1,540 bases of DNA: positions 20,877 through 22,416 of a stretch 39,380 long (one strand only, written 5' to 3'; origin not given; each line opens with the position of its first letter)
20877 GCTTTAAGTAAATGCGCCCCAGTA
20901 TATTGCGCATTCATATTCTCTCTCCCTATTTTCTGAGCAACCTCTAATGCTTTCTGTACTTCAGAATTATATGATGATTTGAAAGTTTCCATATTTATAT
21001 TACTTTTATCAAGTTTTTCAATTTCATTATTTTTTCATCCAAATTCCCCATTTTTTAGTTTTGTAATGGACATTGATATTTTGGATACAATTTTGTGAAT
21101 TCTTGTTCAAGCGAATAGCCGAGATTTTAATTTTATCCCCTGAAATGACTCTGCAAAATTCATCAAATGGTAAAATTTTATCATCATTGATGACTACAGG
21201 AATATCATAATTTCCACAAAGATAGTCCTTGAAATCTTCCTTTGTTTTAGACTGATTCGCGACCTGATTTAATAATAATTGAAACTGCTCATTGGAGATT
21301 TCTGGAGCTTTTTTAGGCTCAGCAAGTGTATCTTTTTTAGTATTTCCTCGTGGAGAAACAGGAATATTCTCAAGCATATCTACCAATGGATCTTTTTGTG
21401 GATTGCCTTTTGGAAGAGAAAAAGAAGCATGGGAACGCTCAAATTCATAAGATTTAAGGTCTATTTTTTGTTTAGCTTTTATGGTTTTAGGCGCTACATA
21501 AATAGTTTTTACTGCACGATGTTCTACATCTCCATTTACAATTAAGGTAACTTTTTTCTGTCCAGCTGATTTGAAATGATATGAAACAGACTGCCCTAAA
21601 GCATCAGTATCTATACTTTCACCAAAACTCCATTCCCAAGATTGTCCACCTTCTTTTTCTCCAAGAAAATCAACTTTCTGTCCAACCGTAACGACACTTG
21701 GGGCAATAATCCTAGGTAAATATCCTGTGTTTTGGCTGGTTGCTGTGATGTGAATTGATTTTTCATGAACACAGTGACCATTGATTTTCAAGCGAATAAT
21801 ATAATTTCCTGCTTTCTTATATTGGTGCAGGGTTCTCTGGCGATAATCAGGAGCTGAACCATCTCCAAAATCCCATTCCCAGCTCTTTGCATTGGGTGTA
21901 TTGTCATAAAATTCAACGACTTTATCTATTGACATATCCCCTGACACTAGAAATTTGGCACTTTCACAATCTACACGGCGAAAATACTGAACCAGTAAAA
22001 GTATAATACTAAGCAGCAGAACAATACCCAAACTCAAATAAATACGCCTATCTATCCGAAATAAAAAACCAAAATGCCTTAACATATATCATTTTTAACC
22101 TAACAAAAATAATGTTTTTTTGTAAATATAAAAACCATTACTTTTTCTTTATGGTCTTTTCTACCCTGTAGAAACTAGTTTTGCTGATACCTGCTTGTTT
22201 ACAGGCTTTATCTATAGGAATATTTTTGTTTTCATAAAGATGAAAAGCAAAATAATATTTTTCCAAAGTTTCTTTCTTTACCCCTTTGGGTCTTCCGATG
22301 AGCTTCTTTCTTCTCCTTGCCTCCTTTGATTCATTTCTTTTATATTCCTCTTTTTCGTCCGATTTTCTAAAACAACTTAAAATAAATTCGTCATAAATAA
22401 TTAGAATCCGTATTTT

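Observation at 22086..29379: Accessory island of about 7 kb wedged between the PKD-clpV operon and the tssK operon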

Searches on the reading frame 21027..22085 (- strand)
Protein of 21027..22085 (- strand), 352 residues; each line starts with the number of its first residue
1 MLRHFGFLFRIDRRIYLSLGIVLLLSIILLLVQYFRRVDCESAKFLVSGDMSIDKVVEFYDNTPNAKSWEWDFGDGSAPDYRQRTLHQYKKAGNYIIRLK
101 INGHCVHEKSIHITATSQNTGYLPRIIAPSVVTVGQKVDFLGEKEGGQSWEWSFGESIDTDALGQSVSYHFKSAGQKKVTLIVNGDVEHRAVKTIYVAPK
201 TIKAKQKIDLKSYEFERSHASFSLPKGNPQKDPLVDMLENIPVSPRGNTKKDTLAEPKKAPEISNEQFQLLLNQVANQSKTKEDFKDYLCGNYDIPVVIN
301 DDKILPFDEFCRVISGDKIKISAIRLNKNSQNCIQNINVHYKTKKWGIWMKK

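Call 4: search_protein_families(library=pfam, proteins=[window:21027-22085:-], max_evalue=0.01)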
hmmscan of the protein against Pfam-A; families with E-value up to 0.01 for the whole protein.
window:21027-22085:- (352 aa): 2 families
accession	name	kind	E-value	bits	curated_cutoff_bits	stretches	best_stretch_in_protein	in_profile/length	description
PF18911.6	PKD_4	-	5.8e-17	62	27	2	61-105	29-72/85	PKD domain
PF00801.26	PKD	-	1.3e-11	44.8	23.5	2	61-101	25-65/80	PKD domain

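Call 77: find_encoding_contigs(protein=window:21027-22085:-, flank=10000, max_places=10)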
Protein window:21027-22085:- (352 aa): 21 contigs read that carry it; 10 places shown.
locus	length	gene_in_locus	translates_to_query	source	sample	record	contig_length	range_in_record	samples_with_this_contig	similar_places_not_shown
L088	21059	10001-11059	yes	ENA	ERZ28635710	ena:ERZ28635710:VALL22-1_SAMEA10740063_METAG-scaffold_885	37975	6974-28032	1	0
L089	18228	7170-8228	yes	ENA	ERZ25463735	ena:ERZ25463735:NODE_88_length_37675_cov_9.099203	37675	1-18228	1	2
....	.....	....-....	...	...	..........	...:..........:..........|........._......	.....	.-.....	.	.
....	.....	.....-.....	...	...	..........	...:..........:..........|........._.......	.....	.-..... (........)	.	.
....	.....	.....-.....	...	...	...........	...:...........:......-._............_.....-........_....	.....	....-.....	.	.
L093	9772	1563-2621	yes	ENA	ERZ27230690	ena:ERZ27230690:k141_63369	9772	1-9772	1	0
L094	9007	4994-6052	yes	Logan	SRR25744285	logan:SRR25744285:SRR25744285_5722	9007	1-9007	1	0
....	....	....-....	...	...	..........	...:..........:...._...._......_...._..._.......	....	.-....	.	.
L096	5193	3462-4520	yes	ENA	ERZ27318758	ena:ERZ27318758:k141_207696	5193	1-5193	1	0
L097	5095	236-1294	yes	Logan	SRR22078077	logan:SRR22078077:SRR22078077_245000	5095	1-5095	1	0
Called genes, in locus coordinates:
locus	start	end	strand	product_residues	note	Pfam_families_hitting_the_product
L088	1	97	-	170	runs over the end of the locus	PF17561:TssO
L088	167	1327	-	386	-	PF05936:T6SS_VasE (faint)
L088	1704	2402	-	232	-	-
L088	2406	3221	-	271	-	PF20016:ThsA_Macro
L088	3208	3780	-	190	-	PF08937:ThsB_TIR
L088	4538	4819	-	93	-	-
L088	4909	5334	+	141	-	PF08780:NTase_sub_bind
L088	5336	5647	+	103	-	PF01909:NTP_transf_2, PF18765:Polbeta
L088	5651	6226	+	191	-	PF00239:Resolvase, PF02796:HTH_7 (weak)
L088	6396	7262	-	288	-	PF28123:DUF8370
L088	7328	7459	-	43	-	-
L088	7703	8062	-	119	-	-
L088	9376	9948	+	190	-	PF00239:Resolvase, PF02796:HTH_7 (weak)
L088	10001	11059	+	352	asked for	PF00801:PKD (weak), PF18911:PKD_4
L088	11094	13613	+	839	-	PF02861:Clp_N, PF13191:AAA_16 (weak), PF00004:AAA, PF17871:AAA_lid_9, PF07724:AAA_2, PF00004:AAA (weak), PF07728:AAA_5, PF10431:ClpB_D2-small, +6 more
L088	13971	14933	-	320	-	PF17555:TssN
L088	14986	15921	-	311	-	PF06996:T6SS_TssG (weak)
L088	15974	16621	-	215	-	PF00877:NLPC_P60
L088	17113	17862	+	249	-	PF00142:Fer4_NifH (faint), PF01656:CbiA, PF02374:ArsA_ATPase (weak), PF09140:MipZ, PF10609:ParA, PF13614:AAA_31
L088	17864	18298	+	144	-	-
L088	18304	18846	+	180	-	-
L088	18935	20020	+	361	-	-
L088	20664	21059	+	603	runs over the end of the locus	PF05947:T6SS_TssF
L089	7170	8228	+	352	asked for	PF00801:PKD (weak), PF18911:PKD_4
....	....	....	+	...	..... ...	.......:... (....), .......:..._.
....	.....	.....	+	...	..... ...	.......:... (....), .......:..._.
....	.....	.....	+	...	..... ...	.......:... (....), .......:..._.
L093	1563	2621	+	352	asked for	PF00801:PKD (weak), PF18911:PKD_4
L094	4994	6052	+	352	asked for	PF00801:PKD (weak), PF18911:PKD_4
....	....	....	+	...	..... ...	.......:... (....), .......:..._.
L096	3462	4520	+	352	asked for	PF00801:PKD (weak), PF18911:PKD_4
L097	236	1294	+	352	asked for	PF00801:PKD (weak), PF18911:PKD_4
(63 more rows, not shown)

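Call 97: search_protein_families(library=padloc, proteins=[L088:2406-3221:-, L088:3208-3780:-, L088:1704-2402:-, L088:6396-7262:-, L088:4909-5334:+, L088:5336-5647:+], max_evalue=0.00001)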
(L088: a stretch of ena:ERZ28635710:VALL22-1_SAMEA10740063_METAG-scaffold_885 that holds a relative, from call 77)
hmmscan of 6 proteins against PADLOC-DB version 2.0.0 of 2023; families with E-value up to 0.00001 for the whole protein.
L088:2406-3221:- (271 aa): 7 families
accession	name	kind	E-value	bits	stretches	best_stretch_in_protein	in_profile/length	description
PDLC00413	ThsA1|ThsA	-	1.5e-75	252.4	1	5-265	9-274/278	Macro domain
PDLC00410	ThsA1|ThsA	-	1.6e-37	127.3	1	36-267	50-279/281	Macro domain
PDLC00439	ThsA2|ThsA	-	3.4e-37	126.3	1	4-263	13-273/282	Macro domain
PDLC00414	ThsA1|ThsA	-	2e-35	120.5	1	41-263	58-283/292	Macro domain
PDLC00415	ThsA1|ThsA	-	1.2e-34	117.9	1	4-260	13-269/281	Macro domain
PDLC00408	ThsA1|ThsA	-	4.4e-29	99.8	1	35-260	50-296/297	Macro domain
PDLC00411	ThsA1|ThsA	-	2.4e-14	51.8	1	37-258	52-269/275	Macro domain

L088:3208-3780:- (190 aa): 3 families
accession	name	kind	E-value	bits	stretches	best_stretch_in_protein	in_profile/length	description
PDLC00421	ThsB1|ThsB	-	2e-64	214.7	1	2-183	3-177/180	TIR-like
PDLC00429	ThsB1|ThsB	-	1.6e-16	58.8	1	25-126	12-111/167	TIR-like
PDLC00440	ThsB2|ThsB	-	1.3e-12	46.2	1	23-115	10-105/169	TIR-like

L088:1704-2402:- (232 aa): 3 families
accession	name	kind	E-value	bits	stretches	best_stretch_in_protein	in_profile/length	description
PDLC00430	ThsB1|ThsB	-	1.1e-50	170.7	1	25-224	27-235/269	TIR-like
PDLC00435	ThsB1|ThsB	-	2.1e-27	94.4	1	44-201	46-207/281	TIR-like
PDLC00423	ThsB1|ThsB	-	5.6e-06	24.1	0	54-96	27-69/190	TIR-like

L088:6396-7262:- (288 aa): 1 family
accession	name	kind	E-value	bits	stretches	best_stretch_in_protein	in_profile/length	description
PDLC04597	PDC-M36A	-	2.1e-23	80.9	1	2-248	8-253/457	-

L088:4909-5334:+ (141 aa): 0 families

L088:5336-5647:+ (103 aa): 5 families
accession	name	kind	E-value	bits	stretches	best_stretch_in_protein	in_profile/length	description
PDLC04907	PDC-S09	-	4.1e-09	34.6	1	14-46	18-50/114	-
PDLC04906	PDC-S09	-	4e-07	28.3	1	17-92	18-93/98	-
PDLC04902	PDC-S09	-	1.4e-06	26.5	1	12-91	11-89/97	-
PDLC04368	PDC-M05A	-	3.9e-06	24.8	1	21-60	105-144/201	-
PDLC04904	PDC-S09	-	6.3e-06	24.3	1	13-68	16-71/104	-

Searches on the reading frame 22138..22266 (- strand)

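Call 4: search_protein_families(library=pfam, proteins=[window:22138-22266:-], max_evalue=0.01)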
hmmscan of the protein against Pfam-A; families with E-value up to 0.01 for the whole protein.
window:22138-22266:- (42 aa): 3 families
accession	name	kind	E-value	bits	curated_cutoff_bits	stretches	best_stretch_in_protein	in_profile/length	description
PF02796.21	HTH_7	-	1.7e-05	25.3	23.8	1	7-35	14-41/45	Helix-turn-helix domain of resolvase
PF05043.19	Mga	-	0.0018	19.3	21.1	1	3-41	18-56/87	Mga helix-turn-helix domain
PF03683.19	UPF0175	-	0.005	16.9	27.9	1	4-34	22-52/75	Uncharacterised protein family (UPF0175)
